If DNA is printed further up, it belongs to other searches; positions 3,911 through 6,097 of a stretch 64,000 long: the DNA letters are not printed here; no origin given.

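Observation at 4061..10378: ACP-centred tailoring module embedded in the glycan locus (FkbH-like loader + ACP + GNAT/FemAB acyltransferase + GT2-methyltransferase fusion + MaoC-SDR fusion)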

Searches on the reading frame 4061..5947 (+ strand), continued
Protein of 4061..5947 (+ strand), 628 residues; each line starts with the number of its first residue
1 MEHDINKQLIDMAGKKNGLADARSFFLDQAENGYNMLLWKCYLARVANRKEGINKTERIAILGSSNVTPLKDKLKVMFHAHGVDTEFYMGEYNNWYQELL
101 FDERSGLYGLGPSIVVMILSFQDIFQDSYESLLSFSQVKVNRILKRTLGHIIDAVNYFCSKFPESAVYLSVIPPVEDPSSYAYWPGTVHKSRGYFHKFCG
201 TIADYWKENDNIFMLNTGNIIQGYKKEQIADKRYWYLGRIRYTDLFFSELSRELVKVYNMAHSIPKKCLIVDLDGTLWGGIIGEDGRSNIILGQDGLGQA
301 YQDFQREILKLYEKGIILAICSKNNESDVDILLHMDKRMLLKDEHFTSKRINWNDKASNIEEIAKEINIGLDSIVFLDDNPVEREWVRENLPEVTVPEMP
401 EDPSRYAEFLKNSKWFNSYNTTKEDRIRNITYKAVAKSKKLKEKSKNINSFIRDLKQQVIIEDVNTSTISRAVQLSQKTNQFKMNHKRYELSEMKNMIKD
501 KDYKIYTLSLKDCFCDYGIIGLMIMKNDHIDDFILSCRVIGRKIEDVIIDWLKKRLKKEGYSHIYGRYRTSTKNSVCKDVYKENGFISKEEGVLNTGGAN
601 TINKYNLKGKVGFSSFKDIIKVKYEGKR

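Call 72: find_encoding_contigs(protein=P0065, flank=7000, max_places=1)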
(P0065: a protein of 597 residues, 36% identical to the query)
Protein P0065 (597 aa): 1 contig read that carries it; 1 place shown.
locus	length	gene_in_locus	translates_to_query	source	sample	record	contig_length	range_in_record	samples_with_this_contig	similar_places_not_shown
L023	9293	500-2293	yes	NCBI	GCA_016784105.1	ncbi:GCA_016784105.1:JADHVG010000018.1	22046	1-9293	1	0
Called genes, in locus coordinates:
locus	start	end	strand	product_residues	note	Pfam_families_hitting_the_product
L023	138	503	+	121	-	PF01648:ACPS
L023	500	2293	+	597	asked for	PF21211:FkbH_N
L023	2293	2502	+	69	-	-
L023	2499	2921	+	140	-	PF01575:MaoC_dehydratas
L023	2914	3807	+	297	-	PF02522:Antibiotic_NAT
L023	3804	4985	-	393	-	PF09492:Pec_lyase (faint), PF06662:C5-epim_C (faint), PF07944:Beta-AFase-like_GH127_cat (weak), PF13243:SQHop_cyclase_C (weak), PF05147:LANC_like (faint), PF25840:Ulvan_lyase_N (faint), PF07470:Glyco_hydro_88 (weak)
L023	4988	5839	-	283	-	PF13489:Methyltransf_23, PF13649:Methyltransf_25, PF13847:Methyltransf_31, PF08241:Methyltransf_11, PF08242:Methyltransf_12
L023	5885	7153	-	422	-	PF01210:NAD_Gly3P_dh_N (faint), PF02737:3HCDH_N (faint), PF02826:2-Hacid_dh_C (faint), PF03446:NAD_binding_2 (weak), PF03721:UDPG_MGDP_dh_N, PF03807:F420_oxidored (faint), PF00984:UDPG_MGDP_dh, PF03720:UDPG_MGDP_dh_C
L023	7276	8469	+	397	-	PF01210:NAD_Gly3P_dh_N (faint), PF03721:UDPG_MGDP_dh_N, PF03807:F420_oxidored (faint), PF00984:UDPG_MGDP_dh, PF03720:UDPG_MGDP_dh_C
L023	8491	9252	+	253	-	PF01370:Epimerase, PF04321:RmlD_sub_bind, PF02719:Polysacc_synt_2, PF16363:GDP_Man_Dehyd, PF07993:NAD_binding_4 (weak)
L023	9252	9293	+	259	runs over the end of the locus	PF00535:Glycos_transf_2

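Call 75: search_protein_families(library=pfam, proteins=[L021:9088-10206:+, L020:2788-4215:+], max_evalue=0.01)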
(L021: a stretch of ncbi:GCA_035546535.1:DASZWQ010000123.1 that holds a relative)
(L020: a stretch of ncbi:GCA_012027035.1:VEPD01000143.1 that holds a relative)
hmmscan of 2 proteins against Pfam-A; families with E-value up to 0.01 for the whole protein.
L021:9088-10206:+ (372 aa): 0 families

L020:2788-4215:+ (475 aa): 2 families
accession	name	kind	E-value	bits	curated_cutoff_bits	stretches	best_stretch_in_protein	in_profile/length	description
PF16454.10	PI3K_P85_iSH2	-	0.002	18.2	31.5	1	366-426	82-142/161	Phosphatidylinositol 3-kinase regulatory subunit P85 inter-SH2 domain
PF05549.16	Allexi_40kDa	-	0.0058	16.7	26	1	364-451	77-162/271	Allexivirus 40kDa protein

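Call 79: search_protein_families(library=pfam, proteins=[L006:6281-7765:+, L006:7884-8453:+, L006:8456-9874:+, L006:9923-11665:+, L006:11649-11894:+, L006:11967-14579:+, L006:14610-15404:+, L006:15401-16387:+], max_evalue=0.001)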
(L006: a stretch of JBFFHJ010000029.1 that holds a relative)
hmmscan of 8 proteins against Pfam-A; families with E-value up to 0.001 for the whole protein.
L006:6281-7765:+ (494 aa): 7 families
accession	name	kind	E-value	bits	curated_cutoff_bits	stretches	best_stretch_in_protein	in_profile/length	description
PF13489.12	Methyltransf_23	-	1.8e-19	70.5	27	1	273-427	13-164/164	Methyltransferase domain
PF08242.18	Methyltransf_12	-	3.3e-10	41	30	1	287-379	1-98/98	Methyltransferase domain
PF00891.24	Methyltransf_2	-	1.7e-09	37.7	22.3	1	248-378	31-161/210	O-methyltransferase domain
PF13649.12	Methyltransf_25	-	3.9e-09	37.5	27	1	287-377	2-97/97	Methyltransferase domain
PF08241.18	Methyltransf_11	-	2.6e-07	31.6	21.2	1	288-380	2-94/95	Methyltransferase domain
PF13847.12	Methyltransf_31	-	4.3e-06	26.9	27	1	283-391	4-123/145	Methyltransferase domain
PF14354.12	Lar_restr_allev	-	0.00013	22.6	28.6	1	181-227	2-34/58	Restriction alleviation protein Lar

L006:7884-8453:+ (189 aa): 3 families
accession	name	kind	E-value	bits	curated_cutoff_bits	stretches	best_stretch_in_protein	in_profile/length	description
PF13302.13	Acetyltransf_3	-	2.8e-10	41.4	25.4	1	27-136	10-118/138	Acetyltransferase (GNAT) domain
PF13420.13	Acetyltransf_4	-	5.7e-08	33.4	24.3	1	50-173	27-153/155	Acetyltransferase (GNAT) domain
PF00583.31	Acetyltransf_1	-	0.00022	21.9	20.7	1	65-137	28-98/116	Acetyltransferase (GNAT) family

L006:8456-9874:+ (472 aa): 3 families
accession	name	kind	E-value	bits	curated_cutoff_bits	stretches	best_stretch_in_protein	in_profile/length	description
PF01575.25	MaoC_dehydratas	-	1.5e-12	47.7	27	1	7-88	19-102/123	MaoC like domain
PF00106.31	adh_short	-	4.9e-08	33.1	26.6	1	266-325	2-60/195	short chain dehydrogenase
PF13561.12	adh_short_C2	-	0.00062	19.8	27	1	273-416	5-151/236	Enoyl-(Acyl carrier protein) reductase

L006:9923-11665:+ (580 aa): 0 families

L006:11649-11894:+ (81 aa): 1 family
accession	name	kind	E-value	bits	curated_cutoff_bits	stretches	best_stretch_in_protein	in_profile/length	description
PF00550.31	PP-binding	-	0.00034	21.2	20.8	1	5-68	3-65/67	Phosphopantetheine attachment site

L006:11967-14579:+ (870 aa): 1 family
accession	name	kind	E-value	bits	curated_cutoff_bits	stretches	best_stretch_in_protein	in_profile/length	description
PF01425.27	Amidase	-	1.9e-65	222.1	27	1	439-842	2-444/445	Amidase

L006:14610-15404:+ (264 aa): 2 families
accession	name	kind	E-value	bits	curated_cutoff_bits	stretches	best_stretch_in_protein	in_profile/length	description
PF02348.25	CTP_transf_3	-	4.6e-26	92.4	22.6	1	7-130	3-127/217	Cytidylyltransferase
PF12804.13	NTP_transf_3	-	1.2e-08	35.7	27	1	19-170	15-152/160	MobA-like NTP transferase domain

L006:15401-16387:+ (328 aa): 3 families
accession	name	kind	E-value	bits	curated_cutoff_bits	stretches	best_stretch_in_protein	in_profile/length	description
PF01408.29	GFO_IDH_MocA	-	5.4e-17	63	24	1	4-132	3-119/120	Oxidoreductase family, NAD-binding Rossmann fold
PF13380.12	CoA_binding_2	-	5.4e-05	24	22.8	1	43-106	33-87/116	CoA binding domain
PF22725.1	GFO_IDH_MocA_C3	-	0.00076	19.9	27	0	169-218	48-100/124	GFO/IDH/MocA C-terminal domain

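Call 85: search_protein_families(library=pfam, proteins=[L022:4061-5134:+, L021:4098-5492:+, L021:5525-6958:+, L018:8815-9054:+, L020:8177-8413:+, L023:2293-2502:+], max_evalue=0.05)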
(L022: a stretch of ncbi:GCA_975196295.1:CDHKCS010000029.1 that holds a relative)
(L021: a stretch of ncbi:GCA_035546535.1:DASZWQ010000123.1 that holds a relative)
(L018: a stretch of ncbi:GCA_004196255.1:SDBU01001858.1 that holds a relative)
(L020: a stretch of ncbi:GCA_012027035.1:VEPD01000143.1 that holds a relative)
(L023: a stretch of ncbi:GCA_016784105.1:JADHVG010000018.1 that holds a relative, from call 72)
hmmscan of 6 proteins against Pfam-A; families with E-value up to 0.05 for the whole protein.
L022:4061-5134:+ (357 aa): 0 families

L021:4098-5492:+ (464 aa): 1 family
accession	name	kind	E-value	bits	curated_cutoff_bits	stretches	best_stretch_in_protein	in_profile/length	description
PF01075.23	Glyco_transf_9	-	0.007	16.2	22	1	334-389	169-224/247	Glycosyltransferase family 9 (heptosyltransferase)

L021:5525-6958:+ (477 aa): 0 families

L018:8815-9054:+ (79 aa): 1 family
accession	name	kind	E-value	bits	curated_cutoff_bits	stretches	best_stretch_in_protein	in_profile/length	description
PF00550.31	PP-binding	-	0.036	14.8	20.8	0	6-71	1-65/67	Phosphopantetheine attachment site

L020:8177-8413:+ (78 aa): 1 family
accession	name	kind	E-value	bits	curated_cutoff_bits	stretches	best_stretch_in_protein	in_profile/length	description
PF00550.31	PP-binding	-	6.3e-05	23.6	20.8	1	4-69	2-66/67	Phosphopantetheine attachment site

L023:2293-2502:+ (69 aa): 2 families
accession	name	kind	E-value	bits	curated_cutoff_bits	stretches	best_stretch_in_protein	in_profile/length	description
PF00550.31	PP-binding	-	0.0021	18.7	20.8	1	4-62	3-63/67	Phosphopantetheine attachment site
PF23796.1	DUF7174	-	0.012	15.8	27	1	5-62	53-101/153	Family of unknown function (DUF7174)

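Call 101: search_protein_families(library=ncbifam, proteins=[L001:8373-9983:+], max_evalue=0.00001)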
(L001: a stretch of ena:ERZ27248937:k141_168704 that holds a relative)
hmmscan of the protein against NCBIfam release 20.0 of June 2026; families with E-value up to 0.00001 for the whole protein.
L001:8373-9983:+ (536 aa): 0 families

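Call 113: predict_structure(alignment_id=A2)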
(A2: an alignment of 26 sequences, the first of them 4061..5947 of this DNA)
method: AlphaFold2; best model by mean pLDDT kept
length: 628 residues; sequences in the alignment: 26
mean_pLDDT: 84.5   pTM: 0.63
mean pLDDT of the five models: 84.5, 84.1, 81.5, 80.5, 80.3
residues with pLDDT >= 90: 240; 70-90: 319; 50-70: 63; < 50: 6
segments of 3 or more residues with pLDDT < 50: 1-3
pLDDT, mean of each block of 10 residues (from residue 1): 56 64 83 81 82 88 93 93 92 87 79 94 78 72 87 91 90 74 55 80 78 85 87 85 91 87 83 87 67 86 93 88 88 87 91 92 87 93 94 92 90 70 68 79 86 91 90 82 84 92 94 89 92 86 91 92 90 84 87 64 88 86 79
secondary structure, 60 per line:
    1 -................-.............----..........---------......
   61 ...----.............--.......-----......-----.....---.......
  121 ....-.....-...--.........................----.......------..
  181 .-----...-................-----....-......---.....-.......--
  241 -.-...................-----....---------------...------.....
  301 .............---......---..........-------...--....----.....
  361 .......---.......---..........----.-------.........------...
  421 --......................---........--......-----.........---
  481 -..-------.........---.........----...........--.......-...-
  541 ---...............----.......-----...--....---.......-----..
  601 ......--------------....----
elements in order: H2-17 H19-31 H36-45 E55-63 H68-80 E83-89 H95-100 H106-110 E114-120 H121-124 H126-130 H137-161 E166-172 H191-206 E212-215 H217-222 H226-229 H232-238 H244-262 E268-271 H296-313 E317-322 H326-335 E348-351 H356-367 E374-377 H381-390 H403-411 H423-444 H448-455 E458-463 H469-477 H491-499 E503-511 E516-526 E529-535 H544-558 E563-569 H580-583 E587-593 E599-606 E621-624
